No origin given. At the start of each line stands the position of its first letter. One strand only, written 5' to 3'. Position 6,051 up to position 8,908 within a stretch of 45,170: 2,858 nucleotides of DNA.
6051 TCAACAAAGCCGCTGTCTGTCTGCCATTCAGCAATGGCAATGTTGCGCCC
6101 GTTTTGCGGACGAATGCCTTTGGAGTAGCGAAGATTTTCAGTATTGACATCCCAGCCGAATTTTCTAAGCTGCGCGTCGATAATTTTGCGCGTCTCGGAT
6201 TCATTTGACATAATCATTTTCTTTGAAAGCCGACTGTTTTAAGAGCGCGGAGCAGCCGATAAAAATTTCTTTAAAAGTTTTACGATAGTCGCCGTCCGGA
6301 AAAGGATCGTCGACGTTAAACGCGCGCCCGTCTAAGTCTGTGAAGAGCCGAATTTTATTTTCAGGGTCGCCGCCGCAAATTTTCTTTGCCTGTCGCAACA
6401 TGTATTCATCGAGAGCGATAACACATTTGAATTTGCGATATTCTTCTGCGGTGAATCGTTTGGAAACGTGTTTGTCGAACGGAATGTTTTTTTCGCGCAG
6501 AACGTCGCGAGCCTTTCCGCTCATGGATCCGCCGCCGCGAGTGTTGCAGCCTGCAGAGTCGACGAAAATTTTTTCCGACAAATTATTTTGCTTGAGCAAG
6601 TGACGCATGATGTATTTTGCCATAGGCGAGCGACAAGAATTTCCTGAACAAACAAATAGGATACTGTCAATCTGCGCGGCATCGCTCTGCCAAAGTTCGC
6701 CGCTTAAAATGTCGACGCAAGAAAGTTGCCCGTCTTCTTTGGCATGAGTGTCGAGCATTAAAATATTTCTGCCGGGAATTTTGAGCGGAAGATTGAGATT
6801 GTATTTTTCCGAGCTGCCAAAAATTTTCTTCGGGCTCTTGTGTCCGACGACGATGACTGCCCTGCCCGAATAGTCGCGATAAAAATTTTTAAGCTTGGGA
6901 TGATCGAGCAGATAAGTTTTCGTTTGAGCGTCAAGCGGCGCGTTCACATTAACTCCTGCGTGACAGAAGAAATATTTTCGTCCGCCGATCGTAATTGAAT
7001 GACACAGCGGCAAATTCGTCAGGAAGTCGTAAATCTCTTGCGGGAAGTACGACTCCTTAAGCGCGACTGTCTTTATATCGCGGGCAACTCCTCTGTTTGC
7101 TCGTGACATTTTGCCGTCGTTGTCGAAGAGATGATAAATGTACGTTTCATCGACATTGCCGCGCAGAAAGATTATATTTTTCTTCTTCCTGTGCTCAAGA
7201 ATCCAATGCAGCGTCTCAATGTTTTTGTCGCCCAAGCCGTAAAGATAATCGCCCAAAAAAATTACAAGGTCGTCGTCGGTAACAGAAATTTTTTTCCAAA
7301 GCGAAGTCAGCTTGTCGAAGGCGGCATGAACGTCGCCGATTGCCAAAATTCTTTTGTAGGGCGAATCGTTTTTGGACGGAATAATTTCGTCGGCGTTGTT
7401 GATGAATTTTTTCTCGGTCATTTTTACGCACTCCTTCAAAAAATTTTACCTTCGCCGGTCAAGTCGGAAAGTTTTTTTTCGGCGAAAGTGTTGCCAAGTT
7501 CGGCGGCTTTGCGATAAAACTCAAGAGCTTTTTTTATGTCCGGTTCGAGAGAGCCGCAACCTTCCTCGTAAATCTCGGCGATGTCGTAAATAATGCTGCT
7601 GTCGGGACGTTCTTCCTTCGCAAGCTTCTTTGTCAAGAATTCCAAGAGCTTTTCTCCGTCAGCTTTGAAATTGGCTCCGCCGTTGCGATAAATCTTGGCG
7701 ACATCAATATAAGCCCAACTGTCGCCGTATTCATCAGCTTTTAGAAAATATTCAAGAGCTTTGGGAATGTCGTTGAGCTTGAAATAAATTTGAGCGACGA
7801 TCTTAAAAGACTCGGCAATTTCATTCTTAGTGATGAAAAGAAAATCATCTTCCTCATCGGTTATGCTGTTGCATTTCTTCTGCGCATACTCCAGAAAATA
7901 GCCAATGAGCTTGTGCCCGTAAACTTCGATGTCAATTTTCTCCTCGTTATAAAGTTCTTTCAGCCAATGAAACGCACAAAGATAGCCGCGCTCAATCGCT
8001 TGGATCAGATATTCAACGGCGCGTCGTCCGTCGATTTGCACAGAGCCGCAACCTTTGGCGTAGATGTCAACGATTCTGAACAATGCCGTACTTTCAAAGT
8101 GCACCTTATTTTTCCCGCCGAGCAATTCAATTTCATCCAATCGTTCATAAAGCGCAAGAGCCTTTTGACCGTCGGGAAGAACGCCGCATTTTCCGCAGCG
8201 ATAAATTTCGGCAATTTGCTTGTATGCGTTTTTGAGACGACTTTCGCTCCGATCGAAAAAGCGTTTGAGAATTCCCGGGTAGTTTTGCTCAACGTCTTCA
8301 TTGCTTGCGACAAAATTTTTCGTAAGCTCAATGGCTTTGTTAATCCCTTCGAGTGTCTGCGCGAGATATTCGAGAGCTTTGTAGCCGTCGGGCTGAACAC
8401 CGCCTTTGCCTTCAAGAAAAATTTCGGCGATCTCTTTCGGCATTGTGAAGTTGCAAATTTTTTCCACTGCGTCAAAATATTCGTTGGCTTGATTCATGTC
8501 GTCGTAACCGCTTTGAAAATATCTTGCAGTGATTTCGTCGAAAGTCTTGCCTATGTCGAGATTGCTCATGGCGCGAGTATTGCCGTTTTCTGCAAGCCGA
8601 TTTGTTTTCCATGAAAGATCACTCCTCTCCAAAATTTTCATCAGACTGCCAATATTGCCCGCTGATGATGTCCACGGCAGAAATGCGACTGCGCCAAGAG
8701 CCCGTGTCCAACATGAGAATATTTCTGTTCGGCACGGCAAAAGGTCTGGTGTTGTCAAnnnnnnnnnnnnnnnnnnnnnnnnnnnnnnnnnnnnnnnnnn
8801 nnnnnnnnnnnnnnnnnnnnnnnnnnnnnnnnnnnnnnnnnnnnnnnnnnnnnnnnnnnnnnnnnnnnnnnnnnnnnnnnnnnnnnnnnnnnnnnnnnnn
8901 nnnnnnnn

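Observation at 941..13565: NusG-paralog-led ~12.4 kb operon joining Sel1-repeat proteins, PPP phosphatases and an LMW-PTP to a type I restriction system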

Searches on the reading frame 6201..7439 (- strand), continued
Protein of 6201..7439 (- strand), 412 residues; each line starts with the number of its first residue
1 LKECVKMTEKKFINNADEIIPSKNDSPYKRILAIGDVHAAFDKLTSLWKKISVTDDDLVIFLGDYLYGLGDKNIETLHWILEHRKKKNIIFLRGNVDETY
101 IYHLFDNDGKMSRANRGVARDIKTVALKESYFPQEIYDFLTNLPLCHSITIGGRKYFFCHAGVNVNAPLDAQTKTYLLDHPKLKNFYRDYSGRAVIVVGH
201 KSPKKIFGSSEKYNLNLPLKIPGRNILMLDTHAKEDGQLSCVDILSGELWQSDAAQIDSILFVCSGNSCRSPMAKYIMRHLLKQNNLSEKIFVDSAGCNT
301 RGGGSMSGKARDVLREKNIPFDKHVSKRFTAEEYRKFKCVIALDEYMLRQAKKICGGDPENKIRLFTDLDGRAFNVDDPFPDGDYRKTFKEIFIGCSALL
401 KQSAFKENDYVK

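Call 25: find_encoding_contigs(protein=P0019, flank=10000, max_places=2)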
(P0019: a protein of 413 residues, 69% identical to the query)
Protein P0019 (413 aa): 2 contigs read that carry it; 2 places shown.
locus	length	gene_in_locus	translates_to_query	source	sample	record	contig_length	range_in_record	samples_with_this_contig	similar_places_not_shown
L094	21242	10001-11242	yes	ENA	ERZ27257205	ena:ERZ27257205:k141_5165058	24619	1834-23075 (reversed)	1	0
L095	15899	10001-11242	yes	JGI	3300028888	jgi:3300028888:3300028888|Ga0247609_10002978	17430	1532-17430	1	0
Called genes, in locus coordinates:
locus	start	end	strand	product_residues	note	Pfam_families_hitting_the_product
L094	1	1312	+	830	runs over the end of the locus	-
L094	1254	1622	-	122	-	-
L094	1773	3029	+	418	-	PF25583:WCX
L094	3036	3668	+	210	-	PF08238:Sel1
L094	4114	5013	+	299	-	PF00149:Metallophos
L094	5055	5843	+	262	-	-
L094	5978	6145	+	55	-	-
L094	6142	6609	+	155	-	-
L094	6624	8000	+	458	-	PF08238:Sel1 (faint)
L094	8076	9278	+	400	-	PF08238:Sel1 (weak)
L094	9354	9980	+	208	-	PF08238:Sel1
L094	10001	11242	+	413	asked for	PF00149:Metallophos, PF12850:Metallophos_2 (weak), PF01451:LMWPc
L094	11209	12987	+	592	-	PF11300:DUF3102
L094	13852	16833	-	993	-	PF13155:Toprim_2, PF13362:Toprim_3, PF08706:D5_N, PF19263:DUF5906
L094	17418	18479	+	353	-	PF02463:SMC_N (faint), PF13175:AAA_15, PF13476:AAA_23, PF13304:AAA_21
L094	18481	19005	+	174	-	-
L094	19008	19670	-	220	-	PF11867:T1RH-like_C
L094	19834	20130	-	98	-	-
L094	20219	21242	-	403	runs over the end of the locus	PF00933:Glyco_hydro_3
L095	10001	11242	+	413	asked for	PF00149:Metallophos, PF12850:Metallophos_2 (weak), PF01451:LMWPc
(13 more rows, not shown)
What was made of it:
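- A different gene overlaps the same 3' end in L094 (call 25). The window (R-M) and L094 (AAA_15, T1RH-like_C, primase; call 25) have defence or mobile neighbours.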

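Call 83: search_protein_families(library=pfam, proteins=[L010:11330-12910:-, L010:13451-15085:-], max_evalue=0.0001)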
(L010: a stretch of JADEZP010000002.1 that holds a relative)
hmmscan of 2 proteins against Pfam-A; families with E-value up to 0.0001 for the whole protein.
L010:11330-12910:- (526 aa): 1 family
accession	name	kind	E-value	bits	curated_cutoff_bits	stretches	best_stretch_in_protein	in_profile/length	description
PF07581.17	Glug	-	5.5e-05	23.8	20.5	1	138-162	2-28/28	The GLUG motif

L010:13451-15085:- (544 aa): 1 family
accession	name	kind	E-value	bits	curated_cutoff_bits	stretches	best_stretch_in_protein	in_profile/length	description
PF02119.21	FlgI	-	7.7e-127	423.4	25.3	1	204-543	1-343/343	Flagellar P-ring protein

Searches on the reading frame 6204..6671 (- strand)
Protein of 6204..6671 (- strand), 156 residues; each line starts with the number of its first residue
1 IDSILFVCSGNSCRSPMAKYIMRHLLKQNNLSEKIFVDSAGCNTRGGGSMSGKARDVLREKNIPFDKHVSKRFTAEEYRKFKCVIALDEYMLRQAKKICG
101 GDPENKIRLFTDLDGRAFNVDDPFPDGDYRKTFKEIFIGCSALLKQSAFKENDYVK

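Call 54: search_solved_structures(query=window:6204-6671:-, max_evalue=0.001, show_alignments=2)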
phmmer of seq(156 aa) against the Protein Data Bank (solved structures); distinct sequences matched with E-value up to 0.001: 46.
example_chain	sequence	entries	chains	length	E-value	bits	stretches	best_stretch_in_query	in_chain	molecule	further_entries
2gi4_A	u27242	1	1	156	6.6e-18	68.4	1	3-144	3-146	possible phosphotyrosine protein phosphatase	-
2cwd_A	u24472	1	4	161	3.2e-17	66.2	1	4-144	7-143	low molecular weight phosphotyrosine protein phosphatase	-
4etm_A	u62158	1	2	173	8.8e-17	64.8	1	3-145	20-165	Low molecular weight protein-tyrosine-phosphatase yfkJ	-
3n8i_A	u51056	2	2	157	3.7e-15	59.5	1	3-146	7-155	Low molecular weight phosphotyrosine protein phosphatase | LOW MOLECULAR WEIGHT PHOSPHOTYROSYL PHOSPHATASE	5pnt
7kh8_A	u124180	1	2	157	3.7e-15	59.5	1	3-146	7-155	Low molecular weight phosphotyrosine protein phosphatase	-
5jnt_A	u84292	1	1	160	3.9e-15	59.5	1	3-146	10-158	Low molecular weight phosphotyrosine protein phosphatase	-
5jnr_A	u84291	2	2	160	3.9e-15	59.4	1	3-146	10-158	Low molecular weight phosphotyrosine protein phosphatase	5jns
4z99_A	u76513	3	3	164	4.3e-15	59.3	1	3-146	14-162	Low molecular weight phosphotyrosine protein phosphatase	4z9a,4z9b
7uw6_A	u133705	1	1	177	5.6e-15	58.9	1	3-146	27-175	Low molecular weight phosphotyrosine protein phosphatase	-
5kqg_A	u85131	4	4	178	5.7e-15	58.9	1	3-146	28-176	Low molecular weight phosphotyrosine protein phosphatase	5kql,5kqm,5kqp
6y2v_A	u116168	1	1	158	1.8e-14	57.3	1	3-146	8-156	Low molecular weight phosphotyrosine protein phosphatase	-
6y2w_A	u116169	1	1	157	2.5e-14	56.9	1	3-146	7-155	Low molecular weight phosphotyrosine protein phosphatase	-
5jnu_A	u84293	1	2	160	2.9e-14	56.6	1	3-146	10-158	Low molecular weight phosphotyrosine protein phosphatase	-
1xww_A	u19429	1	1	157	4.7e-14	56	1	3-146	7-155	Low molecular weight phosphotyrosine protein phosphatase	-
3rof_A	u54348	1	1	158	1.3e-13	54.5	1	4-144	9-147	Low molecular weight protein-tyrosine-phosphatase ptpA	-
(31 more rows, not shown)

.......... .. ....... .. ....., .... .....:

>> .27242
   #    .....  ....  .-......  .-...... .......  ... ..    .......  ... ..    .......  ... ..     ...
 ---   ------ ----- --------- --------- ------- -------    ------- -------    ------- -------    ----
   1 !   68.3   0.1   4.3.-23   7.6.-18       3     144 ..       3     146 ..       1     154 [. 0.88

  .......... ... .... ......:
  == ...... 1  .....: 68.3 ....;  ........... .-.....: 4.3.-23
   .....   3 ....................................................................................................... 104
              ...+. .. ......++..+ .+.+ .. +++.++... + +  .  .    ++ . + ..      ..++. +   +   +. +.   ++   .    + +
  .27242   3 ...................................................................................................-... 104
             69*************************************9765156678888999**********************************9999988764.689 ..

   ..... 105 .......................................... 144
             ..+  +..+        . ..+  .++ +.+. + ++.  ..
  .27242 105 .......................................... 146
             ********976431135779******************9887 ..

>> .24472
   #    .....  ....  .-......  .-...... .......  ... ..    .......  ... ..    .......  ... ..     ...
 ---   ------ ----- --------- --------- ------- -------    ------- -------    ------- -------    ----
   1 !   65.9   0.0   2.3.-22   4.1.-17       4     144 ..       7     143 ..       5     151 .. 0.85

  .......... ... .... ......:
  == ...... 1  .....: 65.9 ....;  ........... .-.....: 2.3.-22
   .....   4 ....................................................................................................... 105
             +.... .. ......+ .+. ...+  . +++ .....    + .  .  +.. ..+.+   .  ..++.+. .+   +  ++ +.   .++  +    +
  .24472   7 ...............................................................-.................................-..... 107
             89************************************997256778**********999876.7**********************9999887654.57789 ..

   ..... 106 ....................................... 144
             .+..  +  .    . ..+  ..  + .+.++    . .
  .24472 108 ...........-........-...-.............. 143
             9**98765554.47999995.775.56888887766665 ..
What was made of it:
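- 6201..7421 (-): PPP-like domain (metal ligands kept, phosphate-binding DRG and catalytic His lost) fused to an LMW-PTP domain (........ ... DDP). PDB best hits are class I LMW-PTPs (call 54).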

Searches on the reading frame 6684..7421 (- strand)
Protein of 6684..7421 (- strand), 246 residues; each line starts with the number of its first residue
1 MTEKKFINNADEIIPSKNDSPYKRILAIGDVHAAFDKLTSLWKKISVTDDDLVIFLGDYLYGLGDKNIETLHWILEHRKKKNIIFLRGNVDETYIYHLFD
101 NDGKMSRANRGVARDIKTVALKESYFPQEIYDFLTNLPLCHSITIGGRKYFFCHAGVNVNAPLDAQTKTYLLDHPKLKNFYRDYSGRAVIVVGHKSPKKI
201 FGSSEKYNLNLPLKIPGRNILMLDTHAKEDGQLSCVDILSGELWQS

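Call 40: find_related_loci(query=A4, collection=metagenome_contigs, flank=10000)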
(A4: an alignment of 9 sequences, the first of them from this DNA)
Query A4 (246 aa) in metagenome_contigs; peptide patterns used: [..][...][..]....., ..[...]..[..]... (x = any residue, [..] = any of these).
375 stretches matched a pattern; 30 encode a relative of the query (tblastn E <= 1e-3); 30 distinct loci.
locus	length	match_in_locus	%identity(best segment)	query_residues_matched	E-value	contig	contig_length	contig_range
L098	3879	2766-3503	99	1-246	4e-174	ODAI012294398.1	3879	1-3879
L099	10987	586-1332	76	2-246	6e-126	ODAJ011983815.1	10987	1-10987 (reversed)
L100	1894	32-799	72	1-246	5e-132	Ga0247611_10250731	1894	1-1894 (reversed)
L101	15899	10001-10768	71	1-246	3e-121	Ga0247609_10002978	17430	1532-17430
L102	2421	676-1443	70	1-246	9e-127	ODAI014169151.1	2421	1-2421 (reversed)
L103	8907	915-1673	68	3-246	3e-116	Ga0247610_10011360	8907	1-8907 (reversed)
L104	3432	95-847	66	2-245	4e-113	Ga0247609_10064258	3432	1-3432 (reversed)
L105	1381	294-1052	66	4-246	2e-119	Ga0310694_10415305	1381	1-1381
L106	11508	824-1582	65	4-246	3e-109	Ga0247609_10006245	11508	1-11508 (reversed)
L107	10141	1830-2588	65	4-246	3e-109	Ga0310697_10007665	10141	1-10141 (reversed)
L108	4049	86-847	61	2-246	2e-105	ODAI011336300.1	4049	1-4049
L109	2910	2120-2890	62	1-246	1e-105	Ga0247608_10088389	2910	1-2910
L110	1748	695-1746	56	2-246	1e-98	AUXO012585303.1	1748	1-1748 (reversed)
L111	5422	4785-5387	67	2-201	4e-89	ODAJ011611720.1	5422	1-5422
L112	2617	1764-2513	54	6-246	9e-89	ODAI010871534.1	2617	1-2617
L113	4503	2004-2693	53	3-246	2e-76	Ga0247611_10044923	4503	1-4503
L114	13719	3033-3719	52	4-246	2e-72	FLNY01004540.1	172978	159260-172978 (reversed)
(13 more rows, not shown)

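Call 83: search_protein_families(library=pfam, proteins=[L099:2261-3373:+, L099:3357-4079:-, L103:2483-3436:-, L103:3469-6756:-, L114:3726-5480:-, L114:5719-7344:-, L108:2368-4049:+, L113:2799-4478:-], max_evalue=0.0001)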
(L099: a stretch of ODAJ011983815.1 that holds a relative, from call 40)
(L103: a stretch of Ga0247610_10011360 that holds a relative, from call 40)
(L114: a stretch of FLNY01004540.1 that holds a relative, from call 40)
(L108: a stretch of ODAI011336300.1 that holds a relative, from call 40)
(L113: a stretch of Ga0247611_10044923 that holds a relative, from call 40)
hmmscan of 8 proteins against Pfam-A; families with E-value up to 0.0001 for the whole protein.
L099:2261-3373:+ (370 aa): 1 family
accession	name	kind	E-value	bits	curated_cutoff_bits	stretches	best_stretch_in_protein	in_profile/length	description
PF01008.23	IF-2B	-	1.4e-80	271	22.4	1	59-350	1-280/280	Initiation factor 2 subunit family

L099:3357-4079:- (240 aa): 1 family
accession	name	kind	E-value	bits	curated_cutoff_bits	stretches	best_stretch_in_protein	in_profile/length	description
PF00596.27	Aldolase_II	-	4.4e-49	167.3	22.2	1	17-190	3-181/183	Class II Aldolase and Adducin N-terminal domain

L103:2483-3436:- (317 aa): 0 families

L103:3469-6756:- (1095 aa): 1 family
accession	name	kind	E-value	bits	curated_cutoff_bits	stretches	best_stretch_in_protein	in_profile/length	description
PF05183.17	RdRP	-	3.3e-14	52.9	23.8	2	594-729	409-542/582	RNA dependent RNA polymerase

L114:3726-5480:- (584 aa): 5 families
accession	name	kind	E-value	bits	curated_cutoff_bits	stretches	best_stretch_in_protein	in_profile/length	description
PF01435.24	Peptidase_M48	-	1.7e-13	51.3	20.3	1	98-274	18-184/186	Peptidase family M48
PF00515.34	TPR_1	-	4e-10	39.5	27.8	0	488-516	5-33/34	Tetratricopeptide repeat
PF07719.23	TPR_2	-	1e-09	38.2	27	0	450-483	1-34/34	Tetratricopeptide repeat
PF13424.12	TPR_12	-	2.2e-06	28.2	30.1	0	488-550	7-77/77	Tetratricopeptide repeat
PF13181.12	TPR_8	-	1.7e-05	25.1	25.7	0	523-551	6-34/34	Tetratricopeptide repeat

L114:5719-7344:- (541 aa): 3 families
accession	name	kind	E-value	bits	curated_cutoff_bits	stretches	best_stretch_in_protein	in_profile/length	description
PF00534.26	Glycos_transf_1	-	8.7e-18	64.9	26.4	1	325-481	14-171/172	Glycosyl transferases group 1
PF13692.12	Glyco_trans_1_4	-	1e-17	65.1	27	1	327-468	2-142/142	Glycosyl transferases group 1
PF13439.12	Glyco_transf_4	-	1.7e-06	28.6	28.5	1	160-313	2-169/170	Glycosyltransferase Family 4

L108:2368-4049:+ (560 aa): 3 families
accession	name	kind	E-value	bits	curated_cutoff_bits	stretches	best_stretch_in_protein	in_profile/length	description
PF00069.31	Pkinase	-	1.1e-28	100.9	31.7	1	83-288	27-252/263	Protein kinase domain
PF07714.23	PK_Tyr_Ser-Thr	-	2.8e-20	73.2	23.1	1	100-292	53-253/258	Protein tyrosine and serine/threonine kinase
PF01636.29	APH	-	9.7e-06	25.9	23.2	0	162-197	167-202/239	Phosphotransferase enzyme family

L113:2799-4478:- (559 aa): 5 families
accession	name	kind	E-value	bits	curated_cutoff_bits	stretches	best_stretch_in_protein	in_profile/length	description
PF01435.24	Peptidase_M48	-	5.4e-12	46.3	20.3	1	84-250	29-184/186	Peptidase family M48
PF00515.34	TPR_1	-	2.6e-08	33.8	27.8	0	464-490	5-31/34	Tetratricopeptide repeat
PF07719.23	TPR_2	-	2.1e-06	27.8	27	0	464-490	5-31/34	Tetratricopeptide repeat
PF13424.12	TPR_12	-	5.8e-06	26.8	30.1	1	464-526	7-77/77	Tetratricopeptide repeat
PF13414.12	TPR_11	-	4.2e-05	23.6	26.8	0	433-471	1-39/42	TPR repeat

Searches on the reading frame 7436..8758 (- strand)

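Call 4: search_protein_families(library=pfam, proteins=[window:7436-8758:-], max_evalue=0.01)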
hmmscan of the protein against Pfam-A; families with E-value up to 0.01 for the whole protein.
window:7436-8758:- (440 aa): 3 families
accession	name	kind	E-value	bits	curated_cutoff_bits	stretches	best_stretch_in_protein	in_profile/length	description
PF08238.18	Sel1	-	1.2e-15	57.8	30.7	1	391-423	5-36/36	Sel1 repeat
PF00515.34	TPR_1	-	0.0013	18.9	27.8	1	321-341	7-27/34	Tetratricopeptide repeat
PF07719.23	TPR_2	-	0.0027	18.2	27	0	321-341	7-27/34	Tetratricopeptide repeat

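Call 6: search_protein_families(library=padloc, proteins=[window:7436-8758:-], max_evalue=0.01)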
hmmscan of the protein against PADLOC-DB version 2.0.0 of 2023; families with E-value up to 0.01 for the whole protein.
window:7436-8758:- (440 aa): 0 families

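Call 7: search_protein_families(library=ncbifam, proteins=[window:7436-8758:-], max_evalue=0.01)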
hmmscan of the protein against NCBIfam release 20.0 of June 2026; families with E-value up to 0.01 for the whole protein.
window:7436-8758:- (440 aa): 2 families
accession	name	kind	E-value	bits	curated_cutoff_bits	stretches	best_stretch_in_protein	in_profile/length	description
NF038194.1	AlgK_TPR_lipo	equivalog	0.0014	17.4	700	0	325-438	276-383/448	alginate biosynthesis TPR repeat lipoprotein AlgK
NF047621.1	FlgprotMotXVib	equivalog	0.0084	15.6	330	0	224-269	109-153/211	flagellar protein MotX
